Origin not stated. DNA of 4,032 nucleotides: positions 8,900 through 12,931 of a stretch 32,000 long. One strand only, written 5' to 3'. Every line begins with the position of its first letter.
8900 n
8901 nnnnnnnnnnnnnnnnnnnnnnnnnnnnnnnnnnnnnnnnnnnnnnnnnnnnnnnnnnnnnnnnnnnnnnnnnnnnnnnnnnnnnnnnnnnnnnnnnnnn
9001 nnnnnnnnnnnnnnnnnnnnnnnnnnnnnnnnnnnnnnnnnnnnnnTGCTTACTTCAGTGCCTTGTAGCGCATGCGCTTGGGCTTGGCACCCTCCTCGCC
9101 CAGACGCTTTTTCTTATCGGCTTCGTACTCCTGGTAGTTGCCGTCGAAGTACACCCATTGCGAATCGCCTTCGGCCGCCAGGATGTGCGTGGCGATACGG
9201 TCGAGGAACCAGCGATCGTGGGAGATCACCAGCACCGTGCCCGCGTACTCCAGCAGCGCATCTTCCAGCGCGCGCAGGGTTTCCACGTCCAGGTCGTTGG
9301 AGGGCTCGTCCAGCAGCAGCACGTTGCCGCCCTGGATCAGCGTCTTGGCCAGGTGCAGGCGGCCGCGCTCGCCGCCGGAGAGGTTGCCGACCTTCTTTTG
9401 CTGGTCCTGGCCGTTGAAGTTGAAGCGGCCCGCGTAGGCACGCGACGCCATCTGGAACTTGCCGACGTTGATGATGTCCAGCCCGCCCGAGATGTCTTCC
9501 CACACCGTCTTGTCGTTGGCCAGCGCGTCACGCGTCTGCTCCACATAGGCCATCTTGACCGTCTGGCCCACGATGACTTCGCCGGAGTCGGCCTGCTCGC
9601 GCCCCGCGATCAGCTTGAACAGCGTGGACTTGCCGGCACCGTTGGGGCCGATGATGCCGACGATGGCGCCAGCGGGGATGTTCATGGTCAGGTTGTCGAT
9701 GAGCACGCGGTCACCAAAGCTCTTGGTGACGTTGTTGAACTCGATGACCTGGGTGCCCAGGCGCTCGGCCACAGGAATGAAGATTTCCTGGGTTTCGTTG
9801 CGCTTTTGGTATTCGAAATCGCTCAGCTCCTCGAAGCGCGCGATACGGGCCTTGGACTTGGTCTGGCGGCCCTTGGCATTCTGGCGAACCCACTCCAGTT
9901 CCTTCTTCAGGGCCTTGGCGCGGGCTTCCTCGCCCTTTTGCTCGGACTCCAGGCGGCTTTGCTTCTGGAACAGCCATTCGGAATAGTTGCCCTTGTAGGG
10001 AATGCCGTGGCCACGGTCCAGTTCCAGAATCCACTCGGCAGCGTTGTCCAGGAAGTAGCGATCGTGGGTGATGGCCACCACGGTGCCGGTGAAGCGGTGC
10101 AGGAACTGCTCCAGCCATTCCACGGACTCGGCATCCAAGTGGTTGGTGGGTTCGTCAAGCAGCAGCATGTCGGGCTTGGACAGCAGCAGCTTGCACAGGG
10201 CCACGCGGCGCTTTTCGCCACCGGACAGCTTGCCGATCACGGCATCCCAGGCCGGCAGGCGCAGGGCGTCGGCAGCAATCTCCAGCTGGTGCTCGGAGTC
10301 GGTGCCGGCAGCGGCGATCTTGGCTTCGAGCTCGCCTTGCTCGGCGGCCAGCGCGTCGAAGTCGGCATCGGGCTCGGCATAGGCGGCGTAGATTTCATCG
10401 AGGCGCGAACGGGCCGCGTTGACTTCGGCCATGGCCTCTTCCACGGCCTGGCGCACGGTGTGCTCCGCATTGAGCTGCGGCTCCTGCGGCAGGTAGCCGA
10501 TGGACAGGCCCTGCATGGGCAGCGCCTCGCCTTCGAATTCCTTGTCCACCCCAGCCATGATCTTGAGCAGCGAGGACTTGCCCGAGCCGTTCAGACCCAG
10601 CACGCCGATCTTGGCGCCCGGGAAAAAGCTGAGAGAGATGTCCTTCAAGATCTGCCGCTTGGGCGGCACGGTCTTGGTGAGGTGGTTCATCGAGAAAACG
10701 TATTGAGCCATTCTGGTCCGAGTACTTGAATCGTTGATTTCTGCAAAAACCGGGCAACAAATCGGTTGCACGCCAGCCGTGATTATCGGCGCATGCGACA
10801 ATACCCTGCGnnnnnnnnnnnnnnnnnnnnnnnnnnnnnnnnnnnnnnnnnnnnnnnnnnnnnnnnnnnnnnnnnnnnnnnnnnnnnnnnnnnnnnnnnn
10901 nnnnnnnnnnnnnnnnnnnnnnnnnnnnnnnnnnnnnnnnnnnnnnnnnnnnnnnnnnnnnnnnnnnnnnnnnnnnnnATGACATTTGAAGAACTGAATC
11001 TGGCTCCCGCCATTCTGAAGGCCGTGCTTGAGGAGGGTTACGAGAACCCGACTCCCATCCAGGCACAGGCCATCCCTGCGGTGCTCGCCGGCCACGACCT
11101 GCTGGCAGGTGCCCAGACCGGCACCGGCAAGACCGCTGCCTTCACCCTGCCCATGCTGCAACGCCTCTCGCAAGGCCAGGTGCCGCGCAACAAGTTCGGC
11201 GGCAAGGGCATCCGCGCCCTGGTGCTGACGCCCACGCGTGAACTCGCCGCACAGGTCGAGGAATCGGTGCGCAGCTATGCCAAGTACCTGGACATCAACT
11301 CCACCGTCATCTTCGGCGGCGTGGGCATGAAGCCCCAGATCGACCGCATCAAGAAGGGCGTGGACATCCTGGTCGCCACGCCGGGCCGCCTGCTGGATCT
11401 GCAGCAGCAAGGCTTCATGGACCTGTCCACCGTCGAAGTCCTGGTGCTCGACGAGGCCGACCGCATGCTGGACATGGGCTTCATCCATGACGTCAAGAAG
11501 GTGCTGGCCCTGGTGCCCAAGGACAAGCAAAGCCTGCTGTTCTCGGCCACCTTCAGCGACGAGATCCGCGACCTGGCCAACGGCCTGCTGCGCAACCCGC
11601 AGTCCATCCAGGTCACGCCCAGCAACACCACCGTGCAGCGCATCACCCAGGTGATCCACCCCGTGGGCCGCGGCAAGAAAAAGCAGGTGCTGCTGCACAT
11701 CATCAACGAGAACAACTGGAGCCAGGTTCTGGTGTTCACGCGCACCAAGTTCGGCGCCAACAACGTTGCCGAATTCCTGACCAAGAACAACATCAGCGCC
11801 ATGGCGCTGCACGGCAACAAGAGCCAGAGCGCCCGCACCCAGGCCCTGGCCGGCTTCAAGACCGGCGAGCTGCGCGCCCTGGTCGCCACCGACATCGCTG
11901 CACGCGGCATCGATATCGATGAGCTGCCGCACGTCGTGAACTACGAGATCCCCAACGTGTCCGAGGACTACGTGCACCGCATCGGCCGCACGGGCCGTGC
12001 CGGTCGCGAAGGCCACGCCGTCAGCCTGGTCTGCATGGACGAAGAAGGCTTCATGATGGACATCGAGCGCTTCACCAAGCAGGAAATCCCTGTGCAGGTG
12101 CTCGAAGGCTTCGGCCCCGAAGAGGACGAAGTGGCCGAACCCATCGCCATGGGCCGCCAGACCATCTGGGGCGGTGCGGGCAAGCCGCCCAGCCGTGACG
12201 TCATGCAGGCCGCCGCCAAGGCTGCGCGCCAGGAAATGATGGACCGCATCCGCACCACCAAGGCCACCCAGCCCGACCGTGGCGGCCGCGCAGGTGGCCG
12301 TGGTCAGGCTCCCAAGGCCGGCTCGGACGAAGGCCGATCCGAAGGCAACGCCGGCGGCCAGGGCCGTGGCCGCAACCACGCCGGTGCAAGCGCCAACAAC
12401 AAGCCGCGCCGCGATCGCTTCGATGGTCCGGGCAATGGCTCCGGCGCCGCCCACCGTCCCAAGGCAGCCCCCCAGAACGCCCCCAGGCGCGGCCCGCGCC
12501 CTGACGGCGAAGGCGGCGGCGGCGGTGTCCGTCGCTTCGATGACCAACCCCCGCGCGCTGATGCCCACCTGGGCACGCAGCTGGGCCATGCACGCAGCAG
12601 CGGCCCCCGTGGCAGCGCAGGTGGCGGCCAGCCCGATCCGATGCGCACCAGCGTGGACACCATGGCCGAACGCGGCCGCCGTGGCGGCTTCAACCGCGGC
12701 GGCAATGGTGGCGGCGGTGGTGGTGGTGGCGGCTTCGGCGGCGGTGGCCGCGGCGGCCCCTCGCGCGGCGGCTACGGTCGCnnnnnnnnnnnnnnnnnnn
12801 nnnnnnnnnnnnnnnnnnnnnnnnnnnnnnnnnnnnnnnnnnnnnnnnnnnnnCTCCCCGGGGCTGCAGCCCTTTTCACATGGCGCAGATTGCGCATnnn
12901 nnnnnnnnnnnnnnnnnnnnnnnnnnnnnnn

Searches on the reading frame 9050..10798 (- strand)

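Call 68: search_protein_families(library=pfam, proteins=[window:9050-10798:-], max_evalue=0.001)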
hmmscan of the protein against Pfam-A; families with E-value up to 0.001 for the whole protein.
window:9050-10798:- (582 aa): 10 families
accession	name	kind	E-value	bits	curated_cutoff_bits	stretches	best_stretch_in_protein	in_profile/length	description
PF00005.33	ABC_tran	-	4.1e-54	183.3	25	2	368-501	2-137/137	ABC transporter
PF13304.12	AAA_21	-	1.9e-17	64.8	27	1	190-251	237-304/304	AAA domain, putative AbiEii toxin, Type IV TA system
PF12848.13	ABC_tran_Xtn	-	2.6e-12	47.1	25.9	1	258-334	1-79/85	ABC transporter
PF02463.25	SMC_N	-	2.6e-10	40.5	40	1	58-255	22-207/220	RecF/RecN/SMC N terminal domain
PF13555.12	AAA_29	-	5.7e-05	23.2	27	0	373-394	18-39/61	P-loop containing region of AAA domain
PF01926.29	MMR_HSR1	-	6.6e-05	23.4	21.9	0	380-420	2-40/113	50S ribosome-binding GTPase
PF13191.12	AAA_16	-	7.7e-05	23.7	32.6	0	66-162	29-104/167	AAA ATPase domain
PF03193.22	RsgA_GTPase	-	0.00025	21.3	30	0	337-408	72-137/174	RsgA GTPase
PF13476.12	AAA_23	-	0.00063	20.9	27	0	378-397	20-39/201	AAA domain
PF20703.3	nSTAND1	-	0.0009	19.4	27.1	0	64-113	36-85/379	Novel STAND NTPase 1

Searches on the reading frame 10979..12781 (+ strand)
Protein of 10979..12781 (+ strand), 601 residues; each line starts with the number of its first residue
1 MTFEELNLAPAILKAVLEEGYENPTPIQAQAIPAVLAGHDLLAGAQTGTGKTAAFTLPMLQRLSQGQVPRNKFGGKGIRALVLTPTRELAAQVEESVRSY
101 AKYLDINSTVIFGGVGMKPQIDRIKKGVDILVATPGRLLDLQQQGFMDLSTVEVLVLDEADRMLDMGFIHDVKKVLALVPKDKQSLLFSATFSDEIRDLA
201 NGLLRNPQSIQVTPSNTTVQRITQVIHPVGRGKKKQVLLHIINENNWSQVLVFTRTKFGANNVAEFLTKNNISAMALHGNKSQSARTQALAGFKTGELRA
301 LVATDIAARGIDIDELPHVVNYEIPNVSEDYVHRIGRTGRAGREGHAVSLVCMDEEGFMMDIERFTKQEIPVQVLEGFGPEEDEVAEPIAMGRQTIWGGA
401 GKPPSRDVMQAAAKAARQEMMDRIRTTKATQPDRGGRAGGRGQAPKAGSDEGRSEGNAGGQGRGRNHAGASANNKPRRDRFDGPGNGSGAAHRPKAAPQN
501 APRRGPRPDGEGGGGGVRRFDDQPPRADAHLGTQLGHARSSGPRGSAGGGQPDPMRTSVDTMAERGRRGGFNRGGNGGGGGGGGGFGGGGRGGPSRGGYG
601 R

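Call 68: search_protein_families(library=pfam, proteins=[window:10979-12781:+], max_evalue=0.001)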
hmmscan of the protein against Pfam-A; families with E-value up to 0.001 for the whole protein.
window:10979-12781:+ (601 aa): 3 families
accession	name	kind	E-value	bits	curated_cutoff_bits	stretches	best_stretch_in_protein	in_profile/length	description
PF00270.35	DEAD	-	7.1e-50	169.4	26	1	25-198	1-166/167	DEAD/DEAH box helicase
PF00271.37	Helicase_C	-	1.5e-29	102.9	23.5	1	234-342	2-110/110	Helicase conserved C-terminal domain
PF04851.21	ResIII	-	4.2e-07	30.5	22.5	1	24-193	4-163/164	Type III restriction enzyme, res subunit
